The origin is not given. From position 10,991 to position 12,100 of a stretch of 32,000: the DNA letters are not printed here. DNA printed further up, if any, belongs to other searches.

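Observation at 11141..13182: Candidate steroid/isoprenoid modification module: 5-alpha-reductase divergent from a 3-beta-HSD-like SDR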

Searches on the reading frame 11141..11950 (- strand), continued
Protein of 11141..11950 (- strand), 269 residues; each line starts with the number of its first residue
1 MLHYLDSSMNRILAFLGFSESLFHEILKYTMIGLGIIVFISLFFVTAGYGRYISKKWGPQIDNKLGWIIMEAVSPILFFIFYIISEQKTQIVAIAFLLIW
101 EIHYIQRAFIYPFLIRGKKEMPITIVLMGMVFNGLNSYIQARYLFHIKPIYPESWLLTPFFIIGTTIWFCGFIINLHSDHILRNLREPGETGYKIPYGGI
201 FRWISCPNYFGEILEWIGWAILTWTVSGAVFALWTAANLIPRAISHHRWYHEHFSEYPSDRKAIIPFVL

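Call 83: list_cluster_members(proteins=[P0294, P0311, P0319, P0327, P0342, P0351, P0366, P0378, P0379, P0380])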
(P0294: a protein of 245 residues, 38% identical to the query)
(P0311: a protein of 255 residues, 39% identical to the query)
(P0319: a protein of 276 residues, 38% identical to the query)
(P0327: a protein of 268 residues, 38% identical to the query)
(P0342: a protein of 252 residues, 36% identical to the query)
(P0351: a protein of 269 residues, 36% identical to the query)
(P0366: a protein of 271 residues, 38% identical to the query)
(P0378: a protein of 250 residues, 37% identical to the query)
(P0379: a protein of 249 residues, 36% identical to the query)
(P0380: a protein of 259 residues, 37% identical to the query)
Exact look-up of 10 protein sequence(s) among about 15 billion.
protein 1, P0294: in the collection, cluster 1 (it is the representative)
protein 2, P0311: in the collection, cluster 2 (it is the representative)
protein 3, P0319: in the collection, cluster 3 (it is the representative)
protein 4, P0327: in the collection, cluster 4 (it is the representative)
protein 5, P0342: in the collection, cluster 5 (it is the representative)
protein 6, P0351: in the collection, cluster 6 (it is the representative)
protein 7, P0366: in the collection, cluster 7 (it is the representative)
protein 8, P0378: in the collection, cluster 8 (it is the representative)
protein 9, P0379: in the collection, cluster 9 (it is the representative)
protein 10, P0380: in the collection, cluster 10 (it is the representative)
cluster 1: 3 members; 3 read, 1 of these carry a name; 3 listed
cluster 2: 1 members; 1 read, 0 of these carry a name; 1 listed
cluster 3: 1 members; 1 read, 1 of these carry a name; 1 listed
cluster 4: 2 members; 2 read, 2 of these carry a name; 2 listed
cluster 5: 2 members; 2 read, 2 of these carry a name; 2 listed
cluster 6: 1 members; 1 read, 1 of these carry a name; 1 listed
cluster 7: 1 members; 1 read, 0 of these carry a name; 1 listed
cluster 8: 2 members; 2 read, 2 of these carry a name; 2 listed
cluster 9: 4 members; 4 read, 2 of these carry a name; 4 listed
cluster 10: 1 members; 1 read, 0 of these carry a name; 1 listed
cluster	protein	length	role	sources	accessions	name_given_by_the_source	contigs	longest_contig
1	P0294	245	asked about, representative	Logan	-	-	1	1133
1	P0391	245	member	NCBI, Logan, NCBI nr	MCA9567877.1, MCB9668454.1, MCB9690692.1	MAG: DUF1295 domain-containing protein [Myxococcales bacterium] | DUF1295 domain-containing protein [Myxococcales bacterium]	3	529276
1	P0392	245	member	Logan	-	-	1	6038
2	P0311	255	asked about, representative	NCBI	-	-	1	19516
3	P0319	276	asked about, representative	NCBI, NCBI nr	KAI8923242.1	3-oxo-5-alpha-steroid 4-dehydrogenase-domain-containing protein [Entophlyctis helioformis]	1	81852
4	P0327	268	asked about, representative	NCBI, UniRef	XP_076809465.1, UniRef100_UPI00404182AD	3-oxo-5-alpha-steroid 4-dehydrogenase 1-like [Clavelina lepadiformis] | 3-oxo-5-alpha-steroid 4-dehydrogenase 1-like n=1 Tax=Clavelina lepadiformis TaxID=159417 ...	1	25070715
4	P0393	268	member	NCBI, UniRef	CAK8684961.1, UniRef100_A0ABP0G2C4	unnamed protein product [Clavelina lepadiformis] | 3-oxo-5alpha-steroid 4-dehydrogenase (NADP(+)) n=1 Tax=Clavelina lepadiformis ...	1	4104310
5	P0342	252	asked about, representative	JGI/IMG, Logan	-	3-oxo-5-alpha-steroid 4-dehydrogenase 1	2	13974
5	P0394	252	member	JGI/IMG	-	3-oxo-5-alpha-steroid 4-dehydrogenase 1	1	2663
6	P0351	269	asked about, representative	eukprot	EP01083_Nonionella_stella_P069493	185268_1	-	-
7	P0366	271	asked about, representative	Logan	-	-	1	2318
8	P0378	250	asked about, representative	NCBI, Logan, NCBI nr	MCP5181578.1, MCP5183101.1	MAG: DUF1295 domain-containing protein [Pseudomonadales bacterium] | DUF1295 domain-containing protein [Pseudomonadales bacterium]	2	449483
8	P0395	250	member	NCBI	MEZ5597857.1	MAG: hypothetical protein R3E84_15965 [Pseudomonadales bacterium]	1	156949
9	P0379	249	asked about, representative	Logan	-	-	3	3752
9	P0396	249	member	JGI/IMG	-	protein-S-isoprenylcysteine O-methyltransferase Ste14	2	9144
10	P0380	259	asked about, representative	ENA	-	-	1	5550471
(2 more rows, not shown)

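Call 99: search_protein_families(library=pfam, proteins=[P0248, P0252, P0255, P0317, P0344, P0376, P0307, P0309], max_evalue=0.0001)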
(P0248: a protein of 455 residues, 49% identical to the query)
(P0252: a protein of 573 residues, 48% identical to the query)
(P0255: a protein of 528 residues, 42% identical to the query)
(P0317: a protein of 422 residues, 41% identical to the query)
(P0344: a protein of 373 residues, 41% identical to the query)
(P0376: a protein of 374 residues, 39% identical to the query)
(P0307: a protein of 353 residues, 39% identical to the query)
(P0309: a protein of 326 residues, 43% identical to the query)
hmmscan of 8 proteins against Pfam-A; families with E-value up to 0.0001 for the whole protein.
P0248 (455 aa): 1 family
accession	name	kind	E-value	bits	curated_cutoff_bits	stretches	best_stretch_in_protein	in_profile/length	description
PF02544.21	Steroid_dh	-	6.7e-54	182.4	22.6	1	306-455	1-150/150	3-oxo-5-alpha-steroid 4-dehydrogenase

P0252 (573 aa): 3 families
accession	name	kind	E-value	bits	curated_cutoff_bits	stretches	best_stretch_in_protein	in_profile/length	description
PF02544.21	Steroid_dh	-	7.4e-40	136.8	22.6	1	106-262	2-150/150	3-oxo-5-alpha-steroid 4-dehydrogenase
PF13201.12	PCMD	-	1.9e-17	64.2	28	1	320-571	22-233/234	Putative carbohydrate metabolism domain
PF06966.17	DUF1295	-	1.9e-06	28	20.4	1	125-218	93-187/235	Protein of unknown function (DUF1295)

P0255 (528 aa): 1 family
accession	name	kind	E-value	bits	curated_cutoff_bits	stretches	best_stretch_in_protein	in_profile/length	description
PF02544.21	Steroid_dh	-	3.9e-45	154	22.6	1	104-251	2-148/150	3-oxo-5-alpha-steroid 4-dehydrogenase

P0317 (422 aa): 1 family
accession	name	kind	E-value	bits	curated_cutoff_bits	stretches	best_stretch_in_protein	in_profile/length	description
PF02544.21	Steroid_dh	-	8.2e-50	169.1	22.6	1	273-422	2-150/150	3-oxo-5-alpha-steroid 4-dehydrogenase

P0344 (373 aa): 1 family
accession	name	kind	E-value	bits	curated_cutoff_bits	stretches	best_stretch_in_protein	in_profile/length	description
PF02544.21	Steroid_dh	-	3.6e-47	160.6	22.6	1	217-373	2-150/150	3-oxo-5-alpha-steroid 4-dehydrogenase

P0376 (374 aa): 1 family
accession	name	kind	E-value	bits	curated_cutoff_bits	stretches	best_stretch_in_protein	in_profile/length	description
PF02544.21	Steroid_dh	-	5.7e-44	150.2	22.6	1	225-374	2-150/150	3-oxo-5-alpha-steroid 4-dehydrogenase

P0307 (353 aa): 1 family
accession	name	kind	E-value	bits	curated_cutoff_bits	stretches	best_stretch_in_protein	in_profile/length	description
PF02544.21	Steroid_dh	-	1.9e-42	145.2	22.6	2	274-352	71-149/150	3-oxo-5-alpha-steroid 4-dehydrogenase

P0309 (326 aa): 1 family
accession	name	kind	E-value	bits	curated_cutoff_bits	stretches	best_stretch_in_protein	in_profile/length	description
PF02544.21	Steroid_dh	-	5.5e-47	160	22.6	1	174-326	2-150/150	3-oxo-5-alpha-steroid 4-dehydrogenase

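Call 100: find_homologous_proteins(query=window:11141-11950:-, lengths=longer, max_evalue=1e-20)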
Query window:11141-11950:- (269 aa): 9 proteins with E <= 1e-20 among 1366 candidates. Only proteins of 472 to 2000 residues were searched; long proteins share words by chance and can crowd out relatives, so finding none is weak evidence.
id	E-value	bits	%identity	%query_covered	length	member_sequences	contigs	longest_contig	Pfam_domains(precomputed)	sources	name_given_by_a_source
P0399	2.5e-72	262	44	90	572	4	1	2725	PF06966.18,PF13201.13,PF02544.22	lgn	-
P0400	9.0e-72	260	50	83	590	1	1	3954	PF06966.18,PF13201.13,PF02544.22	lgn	-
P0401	8.9e-70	254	49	87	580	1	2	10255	PF06966.18,PF13201.13,PF02544.22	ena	-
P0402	3.8e-69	251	46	88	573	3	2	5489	PF06966.18,PF13201.13,PF02544.22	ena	-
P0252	3.8e-69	251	45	92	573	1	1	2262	PF06966.18,PF13201.13,PF02544.22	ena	-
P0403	6.8e-50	188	42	79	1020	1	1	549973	PF03828.25,PF22600.3,PF02544.22,PF01909.30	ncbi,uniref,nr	ncbi:hypothetical protein DNTS_026368 [Danionella cerebrum]|uniref:Terminal nucleotidyltransferase 4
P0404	3.3e-47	179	42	90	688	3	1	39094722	PF00929.32,PF15870.11,PF02544.22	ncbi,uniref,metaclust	ncbi:RNA exonuclease 1 homolog isoform X2 [Hydra vulgaris]|uniref:RNA exonuclease 1 homolog isoform 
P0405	4.8e-46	176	48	61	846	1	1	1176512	PF00665.33,PF06966.18,PF17919.8,PF22938.3,PF17917.8,PF02544.22,PF17921.8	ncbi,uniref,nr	ncbi:Retrovirus-related Pol polyprotein from transposon 297,Steroid 5-alpha-reductase DET2,Retroviru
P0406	2.4e-40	157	48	60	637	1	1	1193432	PF03828.25,PF22600.3,PF02544.22,PF01909.30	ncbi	ncbi:non-canonical poly(A) RNA polymerase PAPD7-like isoform X2, partial [Clarias magur]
